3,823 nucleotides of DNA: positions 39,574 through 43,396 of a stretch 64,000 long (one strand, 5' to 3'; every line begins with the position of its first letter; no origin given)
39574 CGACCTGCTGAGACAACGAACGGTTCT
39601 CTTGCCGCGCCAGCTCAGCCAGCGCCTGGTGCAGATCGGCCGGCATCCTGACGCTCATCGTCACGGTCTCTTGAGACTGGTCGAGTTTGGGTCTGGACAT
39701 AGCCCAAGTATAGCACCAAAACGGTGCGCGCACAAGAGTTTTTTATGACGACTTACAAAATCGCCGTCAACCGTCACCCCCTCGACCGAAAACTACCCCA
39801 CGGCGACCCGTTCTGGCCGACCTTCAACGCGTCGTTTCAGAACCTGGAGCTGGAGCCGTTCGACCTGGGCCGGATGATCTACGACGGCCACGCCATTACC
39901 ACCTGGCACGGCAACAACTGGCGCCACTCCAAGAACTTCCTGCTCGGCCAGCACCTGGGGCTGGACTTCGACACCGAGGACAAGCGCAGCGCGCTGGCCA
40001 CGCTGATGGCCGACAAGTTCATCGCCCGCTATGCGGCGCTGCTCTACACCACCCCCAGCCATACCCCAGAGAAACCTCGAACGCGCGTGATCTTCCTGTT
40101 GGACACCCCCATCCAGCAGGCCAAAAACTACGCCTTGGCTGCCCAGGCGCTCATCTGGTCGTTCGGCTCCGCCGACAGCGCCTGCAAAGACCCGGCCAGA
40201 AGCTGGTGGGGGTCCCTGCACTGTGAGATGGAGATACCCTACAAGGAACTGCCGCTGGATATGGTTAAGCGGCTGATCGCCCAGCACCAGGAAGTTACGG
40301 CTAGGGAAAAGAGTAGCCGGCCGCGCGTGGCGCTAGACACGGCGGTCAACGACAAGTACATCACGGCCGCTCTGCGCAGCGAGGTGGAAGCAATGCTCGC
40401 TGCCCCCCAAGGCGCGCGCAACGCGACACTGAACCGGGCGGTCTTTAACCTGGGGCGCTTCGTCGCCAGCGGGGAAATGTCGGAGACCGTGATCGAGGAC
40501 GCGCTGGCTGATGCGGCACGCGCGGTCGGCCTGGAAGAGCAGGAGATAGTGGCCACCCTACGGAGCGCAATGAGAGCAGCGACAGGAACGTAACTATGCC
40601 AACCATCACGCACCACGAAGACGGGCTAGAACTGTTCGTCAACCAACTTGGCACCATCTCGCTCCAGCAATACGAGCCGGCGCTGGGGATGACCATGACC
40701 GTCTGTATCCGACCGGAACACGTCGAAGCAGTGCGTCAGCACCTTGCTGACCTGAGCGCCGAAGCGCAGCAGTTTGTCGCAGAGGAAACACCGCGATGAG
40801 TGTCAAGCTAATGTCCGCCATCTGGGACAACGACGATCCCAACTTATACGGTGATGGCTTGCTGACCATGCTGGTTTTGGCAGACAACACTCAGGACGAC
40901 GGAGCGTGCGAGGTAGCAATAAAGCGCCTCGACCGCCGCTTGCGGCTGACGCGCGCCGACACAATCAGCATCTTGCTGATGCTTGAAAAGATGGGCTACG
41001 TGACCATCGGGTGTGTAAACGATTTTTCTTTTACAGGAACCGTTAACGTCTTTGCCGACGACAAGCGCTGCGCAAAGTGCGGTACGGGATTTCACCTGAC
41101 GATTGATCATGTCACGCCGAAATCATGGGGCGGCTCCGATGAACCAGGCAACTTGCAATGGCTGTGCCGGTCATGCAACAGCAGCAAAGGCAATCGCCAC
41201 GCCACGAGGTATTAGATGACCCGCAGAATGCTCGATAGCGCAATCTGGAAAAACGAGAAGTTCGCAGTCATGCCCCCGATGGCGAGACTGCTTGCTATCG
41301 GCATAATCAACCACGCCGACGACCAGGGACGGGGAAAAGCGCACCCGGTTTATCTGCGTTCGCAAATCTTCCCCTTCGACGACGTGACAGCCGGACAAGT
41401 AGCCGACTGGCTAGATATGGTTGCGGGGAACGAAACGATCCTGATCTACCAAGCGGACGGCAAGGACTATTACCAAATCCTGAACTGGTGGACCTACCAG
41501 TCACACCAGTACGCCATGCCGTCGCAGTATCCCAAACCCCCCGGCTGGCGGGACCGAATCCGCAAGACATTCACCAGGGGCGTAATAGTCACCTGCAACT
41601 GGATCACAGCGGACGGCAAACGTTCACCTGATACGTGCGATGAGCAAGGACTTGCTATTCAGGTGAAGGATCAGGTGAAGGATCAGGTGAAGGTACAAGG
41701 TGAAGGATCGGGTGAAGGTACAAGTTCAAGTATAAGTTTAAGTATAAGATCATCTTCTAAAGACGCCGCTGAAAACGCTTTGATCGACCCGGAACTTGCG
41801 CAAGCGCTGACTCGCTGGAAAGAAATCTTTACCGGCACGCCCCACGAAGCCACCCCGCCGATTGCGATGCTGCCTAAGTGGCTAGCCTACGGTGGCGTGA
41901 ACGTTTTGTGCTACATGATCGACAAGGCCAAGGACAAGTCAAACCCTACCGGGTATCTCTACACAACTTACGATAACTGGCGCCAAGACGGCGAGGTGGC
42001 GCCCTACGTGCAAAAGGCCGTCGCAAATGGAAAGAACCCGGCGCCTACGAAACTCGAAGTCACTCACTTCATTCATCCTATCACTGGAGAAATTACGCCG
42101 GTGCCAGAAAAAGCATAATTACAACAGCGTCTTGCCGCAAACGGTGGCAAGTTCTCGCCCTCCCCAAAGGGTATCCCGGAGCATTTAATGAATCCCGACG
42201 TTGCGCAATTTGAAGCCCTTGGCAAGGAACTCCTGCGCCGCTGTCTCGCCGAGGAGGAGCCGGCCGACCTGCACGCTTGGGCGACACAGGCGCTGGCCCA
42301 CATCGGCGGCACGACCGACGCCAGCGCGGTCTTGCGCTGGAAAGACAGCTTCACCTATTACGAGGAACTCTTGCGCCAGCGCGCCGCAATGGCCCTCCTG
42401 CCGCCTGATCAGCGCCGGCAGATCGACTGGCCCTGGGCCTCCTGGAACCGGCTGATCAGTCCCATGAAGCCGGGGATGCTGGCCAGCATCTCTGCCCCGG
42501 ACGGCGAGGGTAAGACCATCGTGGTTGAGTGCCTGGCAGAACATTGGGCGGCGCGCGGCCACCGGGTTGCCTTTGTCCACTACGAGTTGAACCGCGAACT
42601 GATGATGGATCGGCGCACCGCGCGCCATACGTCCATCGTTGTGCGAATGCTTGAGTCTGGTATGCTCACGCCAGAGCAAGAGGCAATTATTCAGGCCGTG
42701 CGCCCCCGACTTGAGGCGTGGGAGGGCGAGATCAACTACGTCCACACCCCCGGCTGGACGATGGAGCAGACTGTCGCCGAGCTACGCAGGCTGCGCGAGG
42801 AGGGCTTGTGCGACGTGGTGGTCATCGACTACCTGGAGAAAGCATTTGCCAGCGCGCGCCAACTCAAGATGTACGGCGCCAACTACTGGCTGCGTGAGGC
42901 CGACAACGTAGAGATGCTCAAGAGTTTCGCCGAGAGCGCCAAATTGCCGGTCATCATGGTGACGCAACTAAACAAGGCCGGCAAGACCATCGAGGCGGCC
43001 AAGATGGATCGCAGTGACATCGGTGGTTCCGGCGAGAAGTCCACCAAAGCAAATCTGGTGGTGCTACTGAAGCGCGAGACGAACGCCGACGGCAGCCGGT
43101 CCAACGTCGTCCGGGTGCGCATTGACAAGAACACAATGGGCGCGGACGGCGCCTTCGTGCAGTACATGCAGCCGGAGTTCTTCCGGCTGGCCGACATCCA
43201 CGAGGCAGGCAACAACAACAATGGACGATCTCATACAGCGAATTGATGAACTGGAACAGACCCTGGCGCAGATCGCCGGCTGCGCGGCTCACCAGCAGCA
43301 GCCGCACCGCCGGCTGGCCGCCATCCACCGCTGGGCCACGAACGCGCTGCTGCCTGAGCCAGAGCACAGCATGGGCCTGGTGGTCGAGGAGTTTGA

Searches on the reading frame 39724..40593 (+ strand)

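Call 73: search_protein_families(library=phrogs, proteins=[window:39724-40593:+], max_evalue=0.0001)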
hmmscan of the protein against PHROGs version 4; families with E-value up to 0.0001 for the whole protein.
window:39724-40593:+ (289 aa): 3 families
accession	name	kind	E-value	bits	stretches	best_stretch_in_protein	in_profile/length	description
phrog_25531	-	unknown function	5.8e-15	56.1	1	67-167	59-162/617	-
phrog_256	-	DNA, RNA and nucleotide metabolism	2.7e-06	27.2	1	63-141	69-142/798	DNA helicase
phrog_9765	-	DNA, RNA and nucleotide metabolism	3.8e-06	26.1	1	72-159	93-178/939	DNA primase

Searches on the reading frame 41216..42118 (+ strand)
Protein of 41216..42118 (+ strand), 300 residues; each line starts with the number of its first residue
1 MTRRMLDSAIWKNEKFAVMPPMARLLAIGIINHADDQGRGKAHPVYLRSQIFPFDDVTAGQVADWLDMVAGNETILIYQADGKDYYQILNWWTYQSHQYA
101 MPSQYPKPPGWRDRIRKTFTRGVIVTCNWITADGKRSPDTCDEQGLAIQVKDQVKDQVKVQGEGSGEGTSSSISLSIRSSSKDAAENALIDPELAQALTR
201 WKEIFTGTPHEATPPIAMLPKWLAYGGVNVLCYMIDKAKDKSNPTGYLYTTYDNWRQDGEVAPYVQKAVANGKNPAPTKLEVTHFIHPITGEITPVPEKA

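Call 73: search_protein_families(library=phrogs, proteins=[window:41216-42118:+], max_evalue=0.0001)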
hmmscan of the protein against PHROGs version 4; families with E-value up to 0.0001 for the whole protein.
window:41216-42118:+ (300 aa): 6 families
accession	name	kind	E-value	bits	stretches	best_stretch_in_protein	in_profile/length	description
phrog_1408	-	DNA, RNA and nucleotide metabolism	2.1e-17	64.6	1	10-113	11-116/302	replication initiation protein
phrog_2149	-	DNA, RNA and nucleotide metabolism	2.9e-15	57.8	1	11-121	11-126/289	replication initiation protein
phrog_16167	-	DNA, RNA and nucleotide metabolism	7.5e-12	46.6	1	8-109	9-108/315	replication initiation protein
phrog_12556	-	DNA, RNA and nucleotide metabolism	2e-10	41.7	1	6-98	7-97/347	replication initiation protein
phrog_17247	-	unknown function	6.9e-10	39.7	1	4-108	5-107/295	-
phrog_5718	-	DNA, RNA and nucleotide metabolism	5.4e-07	29.9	1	4-136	5-140/394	HNH endonuclease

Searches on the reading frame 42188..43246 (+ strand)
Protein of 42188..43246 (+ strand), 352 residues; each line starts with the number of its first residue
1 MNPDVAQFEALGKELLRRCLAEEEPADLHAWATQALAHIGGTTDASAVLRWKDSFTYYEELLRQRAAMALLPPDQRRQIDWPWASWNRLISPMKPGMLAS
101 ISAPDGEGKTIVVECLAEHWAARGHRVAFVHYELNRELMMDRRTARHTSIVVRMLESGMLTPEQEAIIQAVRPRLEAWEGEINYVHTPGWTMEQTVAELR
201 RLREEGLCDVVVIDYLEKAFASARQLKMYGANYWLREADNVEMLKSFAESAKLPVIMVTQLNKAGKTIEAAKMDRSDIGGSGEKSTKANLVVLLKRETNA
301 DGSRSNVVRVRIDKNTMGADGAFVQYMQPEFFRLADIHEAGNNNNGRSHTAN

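Call 73: search_protein_families(library=phrogs, proteins=[window:42188-43246:+], max_evalue=0.0001)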
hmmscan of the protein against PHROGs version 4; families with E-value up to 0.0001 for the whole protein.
window:42188-43246:+ (352 aa): 4 families
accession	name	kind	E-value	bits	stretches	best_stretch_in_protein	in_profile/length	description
phrog_19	-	DNA, RNA and nucleotide metabolism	1.7e-29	104.2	1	61-338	322-582/621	DnaB-like replicative helicase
phrog_239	-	DNA, RNA and nucleotide metabolism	7.6e-21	75.7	1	62-327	326-589/801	DNA primase/helicase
phrog_243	-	DNA, RNA and nucleotide metabolism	5e-08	33.2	1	85-321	24-248/273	DnaB-like replicative helicase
phrog_11530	-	unknown function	5.8e-07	30.5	1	183-330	7-151/184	-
